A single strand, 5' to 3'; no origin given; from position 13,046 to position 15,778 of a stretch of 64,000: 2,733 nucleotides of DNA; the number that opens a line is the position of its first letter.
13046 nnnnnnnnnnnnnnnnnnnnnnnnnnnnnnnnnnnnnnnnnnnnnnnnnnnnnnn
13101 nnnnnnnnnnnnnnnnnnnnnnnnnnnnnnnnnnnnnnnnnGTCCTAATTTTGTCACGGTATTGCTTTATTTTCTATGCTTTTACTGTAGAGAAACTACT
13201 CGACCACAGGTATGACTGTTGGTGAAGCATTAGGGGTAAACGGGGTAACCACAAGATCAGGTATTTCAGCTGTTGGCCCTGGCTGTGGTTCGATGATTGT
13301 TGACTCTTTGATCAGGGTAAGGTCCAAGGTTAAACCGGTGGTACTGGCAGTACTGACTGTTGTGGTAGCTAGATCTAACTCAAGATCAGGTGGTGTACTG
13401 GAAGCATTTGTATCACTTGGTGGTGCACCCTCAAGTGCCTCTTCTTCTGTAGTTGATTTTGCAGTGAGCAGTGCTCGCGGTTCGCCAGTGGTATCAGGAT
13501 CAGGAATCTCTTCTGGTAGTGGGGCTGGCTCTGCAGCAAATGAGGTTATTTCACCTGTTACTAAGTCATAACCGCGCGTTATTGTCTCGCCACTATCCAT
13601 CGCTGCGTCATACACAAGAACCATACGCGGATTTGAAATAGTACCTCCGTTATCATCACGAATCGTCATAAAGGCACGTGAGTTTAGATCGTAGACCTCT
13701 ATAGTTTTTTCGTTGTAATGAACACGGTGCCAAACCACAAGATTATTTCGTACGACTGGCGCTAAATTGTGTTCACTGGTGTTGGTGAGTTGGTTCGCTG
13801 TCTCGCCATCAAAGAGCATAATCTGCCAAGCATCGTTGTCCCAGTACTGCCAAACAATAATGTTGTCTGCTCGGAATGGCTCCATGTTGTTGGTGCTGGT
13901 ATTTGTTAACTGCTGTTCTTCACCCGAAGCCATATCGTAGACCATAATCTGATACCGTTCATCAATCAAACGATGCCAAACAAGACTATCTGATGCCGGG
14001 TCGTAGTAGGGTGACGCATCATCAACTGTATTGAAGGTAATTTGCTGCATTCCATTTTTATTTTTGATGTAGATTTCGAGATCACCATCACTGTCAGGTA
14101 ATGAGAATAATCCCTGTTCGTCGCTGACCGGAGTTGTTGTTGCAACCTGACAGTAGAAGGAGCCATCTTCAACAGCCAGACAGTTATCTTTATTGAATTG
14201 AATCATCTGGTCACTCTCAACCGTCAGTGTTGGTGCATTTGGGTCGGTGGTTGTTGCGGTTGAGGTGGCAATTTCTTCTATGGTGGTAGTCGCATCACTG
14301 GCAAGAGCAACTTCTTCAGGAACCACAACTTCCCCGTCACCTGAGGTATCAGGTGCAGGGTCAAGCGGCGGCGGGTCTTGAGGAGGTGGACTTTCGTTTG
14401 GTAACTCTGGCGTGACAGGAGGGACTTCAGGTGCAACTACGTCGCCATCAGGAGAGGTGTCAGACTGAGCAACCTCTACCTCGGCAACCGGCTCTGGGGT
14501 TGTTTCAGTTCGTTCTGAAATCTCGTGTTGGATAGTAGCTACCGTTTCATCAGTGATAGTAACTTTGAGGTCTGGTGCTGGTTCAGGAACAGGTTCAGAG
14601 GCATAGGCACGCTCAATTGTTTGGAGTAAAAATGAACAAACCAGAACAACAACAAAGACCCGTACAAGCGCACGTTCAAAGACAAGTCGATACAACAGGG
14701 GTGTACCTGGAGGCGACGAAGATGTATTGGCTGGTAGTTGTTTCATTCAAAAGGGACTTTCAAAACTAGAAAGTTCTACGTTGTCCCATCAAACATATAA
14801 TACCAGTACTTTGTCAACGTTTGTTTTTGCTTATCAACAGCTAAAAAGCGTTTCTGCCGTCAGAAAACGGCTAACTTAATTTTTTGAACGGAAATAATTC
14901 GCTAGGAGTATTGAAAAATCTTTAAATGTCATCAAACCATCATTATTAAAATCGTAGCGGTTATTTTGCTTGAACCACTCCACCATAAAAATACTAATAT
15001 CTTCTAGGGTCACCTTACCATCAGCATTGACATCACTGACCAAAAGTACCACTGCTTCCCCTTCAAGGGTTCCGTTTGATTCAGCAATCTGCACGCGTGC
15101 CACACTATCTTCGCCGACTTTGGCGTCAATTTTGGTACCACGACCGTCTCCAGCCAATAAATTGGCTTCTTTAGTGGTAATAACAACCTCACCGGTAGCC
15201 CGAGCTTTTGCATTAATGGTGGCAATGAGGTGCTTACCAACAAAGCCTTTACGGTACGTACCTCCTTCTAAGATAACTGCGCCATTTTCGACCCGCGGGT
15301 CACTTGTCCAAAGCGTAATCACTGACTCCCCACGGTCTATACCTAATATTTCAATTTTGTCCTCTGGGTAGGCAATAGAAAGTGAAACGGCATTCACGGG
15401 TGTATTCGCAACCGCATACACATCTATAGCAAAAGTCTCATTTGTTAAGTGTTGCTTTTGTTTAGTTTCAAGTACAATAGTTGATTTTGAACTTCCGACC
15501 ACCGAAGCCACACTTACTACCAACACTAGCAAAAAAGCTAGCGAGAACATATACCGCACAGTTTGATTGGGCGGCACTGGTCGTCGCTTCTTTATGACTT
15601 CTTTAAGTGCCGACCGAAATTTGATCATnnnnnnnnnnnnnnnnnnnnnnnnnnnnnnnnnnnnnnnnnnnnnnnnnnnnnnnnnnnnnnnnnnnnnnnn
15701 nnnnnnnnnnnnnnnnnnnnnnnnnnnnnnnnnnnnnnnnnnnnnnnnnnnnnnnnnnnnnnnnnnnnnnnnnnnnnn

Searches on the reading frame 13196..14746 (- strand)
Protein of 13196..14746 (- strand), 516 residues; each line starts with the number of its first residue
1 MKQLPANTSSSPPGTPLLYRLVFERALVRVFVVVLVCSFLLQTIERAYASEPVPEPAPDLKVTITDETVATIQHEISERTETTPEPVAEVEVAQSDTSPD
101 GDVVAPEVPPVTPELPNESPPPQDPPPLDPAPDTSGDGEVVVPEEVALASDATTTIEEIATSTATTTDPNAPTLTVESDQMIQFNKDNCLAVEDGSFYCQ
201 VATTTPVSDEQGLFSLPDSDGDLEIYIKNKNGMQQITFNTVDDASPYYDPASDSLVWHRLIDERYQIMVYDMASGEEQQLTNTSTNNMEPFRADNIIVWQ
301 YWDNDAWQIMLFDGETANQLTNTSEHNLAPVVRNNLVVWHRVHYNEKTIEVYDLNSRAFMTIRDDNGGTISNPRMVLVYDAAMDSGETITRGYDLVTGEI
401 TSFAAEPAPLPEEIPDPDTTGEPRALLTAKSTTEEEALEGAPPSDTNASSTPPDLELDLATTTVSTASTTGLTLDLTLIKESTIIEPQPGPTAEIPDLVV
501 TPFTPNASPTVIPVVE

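Call 11: search_protein_families(library=pfam, proteins=[window:13196-14746:-], max_evalue=0.01)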
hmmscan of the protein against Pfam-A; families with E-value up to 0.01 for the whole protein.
window:13196-14746:- (516 aa): 0 families

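Call 55: search_protein_families(library=ncbifam, proteins=[window:13196-14746:-], max_evalue=0.1)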
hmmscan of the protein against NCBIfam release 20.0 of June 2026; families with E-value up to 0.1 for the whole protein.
window:13196-14746:- (516 aa): 3 families
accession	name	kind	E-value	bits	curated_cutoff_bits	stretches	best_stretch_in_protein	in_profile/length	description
TIGR02800.1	propeller_TolB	equivalog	9.1e-08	31.4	343.15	1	218-323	298-408/418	Tol-Pal system beta propeller repeat protein TolB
TIGR04275.1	beta_prop_Msarc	repeat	2.9e-06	26.9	85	1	277-313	1-37/40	beta-propeller repeat protein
NF002183.0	PRK01029.1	equivalog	7.5e-06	25.2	405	1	220-296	302-382/429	Tol-Pal system protein TolB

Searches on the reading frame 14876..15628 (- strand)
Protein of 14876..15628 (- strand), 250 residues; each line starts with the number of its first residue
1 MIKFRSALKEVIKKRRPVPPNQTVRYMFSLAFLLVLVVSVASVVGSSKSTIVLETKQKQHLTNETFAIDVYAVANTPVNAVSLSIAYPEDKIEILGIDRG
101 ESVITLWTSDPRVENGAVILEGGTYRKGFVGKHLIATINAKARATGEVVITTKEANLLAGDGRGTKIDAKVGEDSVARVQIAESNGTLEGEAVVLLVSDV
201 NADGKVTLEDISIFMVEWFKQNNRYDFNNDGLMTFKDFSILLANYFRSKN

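Call 11: search_protein_families(library=pfam, proteins=[window:14876-15628:-], max_evalue=0.01)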
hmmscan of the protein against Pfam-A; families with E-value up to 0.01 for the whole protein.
window:14876-15628:- (250 aa): 3 families
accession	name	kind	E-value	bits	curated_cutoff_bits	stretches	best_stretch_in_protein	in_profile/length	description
PF00404.24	Dockerin_1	-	0.00016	22.2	22.9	1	198-241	2-52/57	Dockerin type I domain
PF00036.39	EF-hand_1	-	0.0003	20.5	25.4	0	224-243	8-27/29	EF hand domain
PF13405.12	EF-hand_6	-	0.0043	17.1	25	0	223-243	7-27/30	EF-hand domain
